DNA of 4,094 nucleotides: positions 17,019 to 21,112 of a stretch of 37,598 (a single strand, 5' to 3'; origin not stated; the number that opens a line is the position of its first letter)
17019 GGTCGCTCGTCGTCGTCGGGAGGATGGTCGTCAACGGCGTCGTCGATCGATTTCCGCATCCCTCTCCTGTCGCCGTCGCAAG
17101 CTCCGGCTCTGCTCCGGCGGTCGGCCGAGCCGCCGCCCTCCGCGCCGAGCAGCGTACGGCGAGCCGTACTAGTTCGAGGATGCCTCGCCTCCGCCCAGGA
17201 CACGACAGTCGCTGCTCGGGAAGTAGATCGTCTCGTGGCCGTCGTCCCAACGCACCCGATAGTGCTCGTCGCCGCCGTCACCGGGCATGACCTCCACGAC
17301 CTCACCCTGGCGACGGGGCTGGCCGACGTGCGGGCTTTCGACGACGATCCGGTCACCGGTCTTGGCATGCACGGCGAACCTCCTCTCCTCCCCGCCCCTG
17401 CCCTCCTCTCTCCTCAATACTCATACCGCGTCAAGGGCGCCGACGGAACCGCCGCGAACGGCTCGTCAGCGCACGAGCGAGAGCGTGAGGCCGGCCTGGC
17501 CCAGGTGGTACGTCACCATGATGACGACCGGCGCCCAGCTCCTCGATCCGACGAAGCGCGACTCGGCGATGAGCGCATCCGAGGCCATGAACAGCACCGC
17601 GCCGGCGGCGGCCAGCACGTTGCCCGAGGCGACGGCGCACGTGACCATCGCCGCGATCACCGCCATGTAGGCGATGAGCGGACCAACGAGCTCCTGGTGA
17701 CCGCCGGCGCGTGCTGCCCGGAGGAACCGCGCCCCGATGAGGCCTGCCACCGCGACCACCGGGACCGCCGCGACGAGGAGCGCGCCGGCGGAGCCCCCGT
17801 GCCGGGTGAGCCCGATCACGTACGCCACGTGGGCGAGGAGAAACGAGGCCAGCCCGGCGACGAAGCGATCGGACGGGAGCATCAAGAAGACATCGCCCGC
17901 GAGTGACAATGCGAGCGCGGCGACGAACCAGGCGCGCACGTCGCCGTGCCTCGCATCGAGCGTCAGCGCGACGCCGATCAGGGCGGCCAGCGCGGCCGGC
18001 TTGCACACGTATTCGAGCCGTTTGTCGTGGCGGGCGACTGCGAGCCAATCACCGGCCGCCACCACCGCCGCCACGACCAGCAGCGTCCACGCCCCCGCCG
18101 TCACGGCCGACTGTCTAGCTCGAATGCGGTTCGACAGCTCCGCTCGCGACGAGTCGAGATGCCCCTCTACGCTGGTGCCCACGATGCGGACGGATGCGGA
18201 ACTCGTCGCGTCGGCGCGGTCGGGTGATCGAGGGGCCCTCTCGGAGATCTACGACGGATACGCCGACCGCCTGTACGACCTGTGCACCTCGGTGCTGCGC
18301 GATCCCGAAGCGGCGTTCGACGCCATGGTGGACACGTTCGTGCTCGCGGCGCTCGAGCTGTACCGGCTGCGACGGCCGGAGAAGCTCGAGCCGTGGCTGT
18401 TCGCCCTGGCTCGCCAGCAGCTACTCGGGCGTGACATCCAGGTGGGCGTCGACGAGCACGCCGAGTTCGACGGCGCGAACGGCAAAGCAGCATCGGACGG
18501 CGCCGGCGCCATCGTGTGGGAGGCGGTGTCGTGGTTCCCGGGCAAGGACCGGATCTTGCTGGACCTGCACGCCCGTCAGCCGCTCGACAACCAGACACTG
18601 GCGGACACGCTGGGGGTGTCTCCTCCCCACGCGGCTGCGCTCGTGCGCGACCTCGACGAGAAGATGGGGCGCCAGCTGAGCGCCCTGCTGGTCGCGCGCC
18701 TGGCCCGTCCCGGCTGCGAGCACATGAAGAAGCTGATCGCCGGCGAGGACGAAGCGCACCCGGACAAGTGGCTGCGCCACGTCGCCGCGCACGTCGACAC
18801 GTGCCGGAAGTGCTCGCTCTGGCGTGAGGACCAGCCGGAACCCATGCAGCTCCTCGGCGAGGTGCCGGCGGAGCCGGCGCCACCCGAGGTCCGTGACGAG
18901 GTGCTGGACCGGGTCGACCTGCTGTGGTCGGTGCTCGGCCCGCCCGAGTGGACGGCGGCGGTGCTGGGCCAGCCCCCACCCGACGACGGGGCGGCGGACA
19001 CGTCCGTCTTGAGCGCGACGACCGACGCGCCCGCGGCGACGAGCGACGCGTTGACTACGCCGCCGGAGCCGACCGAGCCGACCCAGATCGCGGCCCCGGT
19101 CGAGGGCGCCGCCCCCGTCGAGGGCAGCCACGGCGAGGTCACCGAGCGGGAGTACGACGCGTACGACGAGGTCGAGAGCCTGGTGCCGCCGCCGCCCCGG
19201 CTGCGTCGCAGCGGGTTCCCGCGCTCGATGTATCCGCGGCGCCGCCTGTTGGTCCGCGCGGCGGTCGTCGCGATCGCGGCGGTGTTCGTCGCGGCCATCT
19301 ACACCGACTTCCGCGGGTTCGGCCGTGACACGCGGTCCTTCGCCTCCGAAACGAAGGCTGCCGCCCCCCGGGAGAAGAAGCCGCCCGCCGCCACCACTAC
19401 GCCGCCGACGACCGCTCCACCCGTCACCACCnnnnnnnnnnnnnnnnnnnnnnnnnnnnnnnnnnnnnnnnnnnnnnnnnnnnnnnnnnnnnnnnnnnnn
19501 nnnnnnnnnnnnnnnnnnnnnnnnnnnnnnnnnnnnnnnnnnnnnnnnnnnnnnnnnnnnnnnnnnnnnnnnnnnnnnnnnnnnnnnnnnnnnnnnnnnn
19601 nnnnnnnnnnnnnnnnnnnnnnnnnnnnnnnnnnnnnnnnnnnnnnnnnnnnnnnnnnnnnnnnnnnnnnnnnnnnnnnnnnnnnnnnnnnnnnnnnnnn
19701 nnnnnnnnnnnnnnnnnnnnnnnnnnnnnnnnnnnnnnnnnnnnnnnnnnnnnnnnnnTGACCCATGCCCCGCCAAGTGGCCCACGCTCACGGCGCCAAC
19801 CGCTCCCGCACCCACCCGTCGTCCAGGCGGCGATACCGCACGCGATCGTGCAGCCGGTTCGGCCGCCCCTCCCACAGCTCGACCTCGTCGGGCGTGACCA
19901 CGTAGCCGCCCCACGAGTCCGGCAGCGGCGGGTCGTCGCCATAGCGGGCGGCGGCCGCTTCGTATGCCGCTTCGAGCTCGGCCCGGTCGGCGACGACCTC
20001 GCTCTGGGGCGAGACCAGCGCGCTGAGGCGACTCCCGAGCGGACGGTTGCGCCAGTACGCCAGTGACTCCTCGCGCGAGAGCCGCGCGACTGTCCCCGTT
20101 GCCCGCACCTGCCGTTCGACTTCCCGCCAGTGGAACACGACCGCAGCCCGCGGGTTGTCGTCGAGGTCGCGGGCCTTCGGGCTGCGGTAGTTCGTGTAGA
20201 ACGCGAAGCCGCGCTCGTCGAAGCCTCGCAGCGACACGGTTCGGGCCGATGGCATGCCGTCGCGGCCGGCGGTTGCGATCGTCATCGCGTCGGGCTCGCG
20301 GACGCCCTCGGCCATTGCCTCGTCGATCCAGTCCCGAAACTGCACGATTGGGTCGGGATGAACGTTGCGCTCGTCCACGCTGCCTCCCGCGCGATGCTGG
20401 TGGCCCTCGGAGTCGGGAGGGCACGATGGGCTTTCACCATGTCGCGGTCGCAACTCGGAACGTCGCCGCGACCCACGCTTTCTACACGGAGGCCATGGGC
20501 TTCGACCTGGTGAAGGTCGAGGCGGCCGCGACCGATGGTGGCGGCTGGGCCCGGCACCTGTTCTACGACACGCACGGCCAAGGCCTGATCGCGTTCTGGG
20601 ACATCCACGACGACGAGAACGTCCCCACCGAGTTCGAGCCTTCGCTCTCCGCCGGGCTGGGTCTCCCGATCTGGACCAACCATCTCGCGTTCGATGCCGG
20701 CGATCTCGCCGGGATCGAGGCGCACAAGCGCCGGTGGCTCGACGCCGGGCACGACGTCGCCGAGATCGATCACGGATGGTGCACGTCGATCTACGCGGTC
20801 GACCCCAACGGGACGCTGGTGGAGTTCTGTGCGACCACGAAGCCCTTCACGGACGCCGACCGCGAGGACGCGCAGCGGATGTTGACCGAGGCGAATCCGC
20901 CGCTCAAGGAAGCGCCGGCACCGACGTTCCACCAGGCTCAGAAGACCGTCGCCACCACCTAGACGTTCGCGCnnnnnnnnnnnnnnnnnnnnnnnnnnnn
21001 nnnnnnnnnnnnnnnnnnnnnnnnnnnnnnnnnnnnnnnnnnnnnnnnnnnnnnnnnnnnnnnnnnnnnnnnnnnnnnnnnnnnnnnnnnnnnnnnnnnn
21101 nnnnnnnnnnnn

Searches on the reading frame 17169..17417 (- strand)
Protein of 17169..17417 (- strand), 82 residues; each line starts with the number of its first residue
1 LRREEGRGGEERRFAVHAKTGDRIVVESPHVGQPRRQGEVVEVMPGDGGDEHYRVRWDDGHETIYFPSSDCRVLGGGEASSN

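Call 65: search_protein_families(library=pfam, proteins=[window:17169-17417:-], max_evalue=0.01)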
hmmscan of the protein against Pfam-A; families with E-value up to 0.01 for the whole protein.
window:17169-17417:- (82 aa): 1 family
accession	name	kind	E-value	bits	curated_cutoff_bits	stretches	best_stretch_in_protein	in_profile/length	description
PF08940.17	DUF1918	-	2.1e-21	75.7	24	1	17-73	2-58/58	Domain of unknown function (DUF1918)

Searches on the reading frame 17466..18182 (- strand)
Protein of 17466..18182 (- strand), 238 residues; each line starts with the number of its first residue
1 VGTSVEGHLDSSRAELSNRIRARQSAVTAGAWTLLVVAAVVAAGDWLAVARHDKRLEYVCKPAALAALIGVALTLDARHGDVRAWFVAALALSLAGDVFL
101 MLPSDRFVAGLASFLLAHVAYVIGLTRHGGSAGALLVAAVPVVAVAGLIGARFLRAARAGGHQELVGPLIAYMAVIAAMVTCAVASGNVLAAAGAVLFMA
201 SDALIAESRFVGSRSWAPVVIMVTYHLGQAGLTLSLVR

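Call 13: search_protein_families(library=pfam, proteins=[window:17466-18182:-], max_evalue=0.001)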
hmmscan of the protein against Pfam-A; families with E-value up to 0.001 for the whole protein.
window:17466-18182:- (238 aa): 1 family
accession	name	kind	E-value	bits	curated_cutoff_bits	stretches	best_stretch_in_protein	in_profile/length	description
PF07947.19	YhhN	-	2.6e-37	128.7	25.6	1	57-236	2-182/182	YhhN family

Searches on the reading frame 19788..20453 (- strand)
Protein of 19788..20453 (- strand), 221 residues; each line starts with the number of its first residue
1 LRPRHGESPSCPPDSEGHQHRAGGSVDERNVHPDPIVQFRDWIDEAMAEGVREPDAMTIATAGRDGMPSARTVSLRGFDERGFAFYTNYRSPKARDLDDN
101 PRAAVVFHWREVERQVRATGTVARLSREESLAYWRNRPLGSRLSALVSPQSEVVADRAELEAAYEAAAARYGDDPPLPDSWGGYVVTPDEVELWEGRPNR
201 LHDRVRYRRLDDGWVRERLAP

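Call 13: search_protein_families(library=pfam, proteins=[window:19788-20453:-], max_evalue=0.001)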
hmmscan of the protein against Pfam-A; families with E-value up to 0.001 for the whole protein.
window:19788-20453:- (221 aa): 3 families
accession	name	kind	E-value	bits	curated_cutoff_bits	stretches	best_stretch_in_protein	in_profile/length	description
PF01243.27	PNPOx_N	-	1.1e-26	93.9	28.1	1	43-167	1-116/120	Pyridoxamine 5'-phosphate oxidase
PF10590.14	PNP_phzG_C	-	4.5e-19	68.5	27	1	181-221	1-42/42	Pyridoxine 5'-phosphate oxidase C-terminal dimerisation region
PF12766.13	Pyridox_oxase_2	-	3.5e-10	40.8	26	1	40-123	5-97/100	Pyridoxamine 5'-phosphate oxidase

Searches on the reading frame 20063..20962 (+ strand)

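Call 13: search_protein_families(library=pfam, proteins=[window:20063-20962:+], max_evalue=0.001)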
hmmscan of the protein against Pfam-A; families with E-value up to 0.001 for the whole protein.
window:20063-20962:+ (299 aa): 1 family
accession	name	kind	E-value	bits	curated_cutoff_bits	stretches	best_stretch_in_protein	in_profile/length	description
PF00903.31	Glyoxalase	-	1e-09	39.3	20.6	1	123-255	1-121/121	Glyoxalase/Bleomycin resistance protein/Dioxygenase superfamily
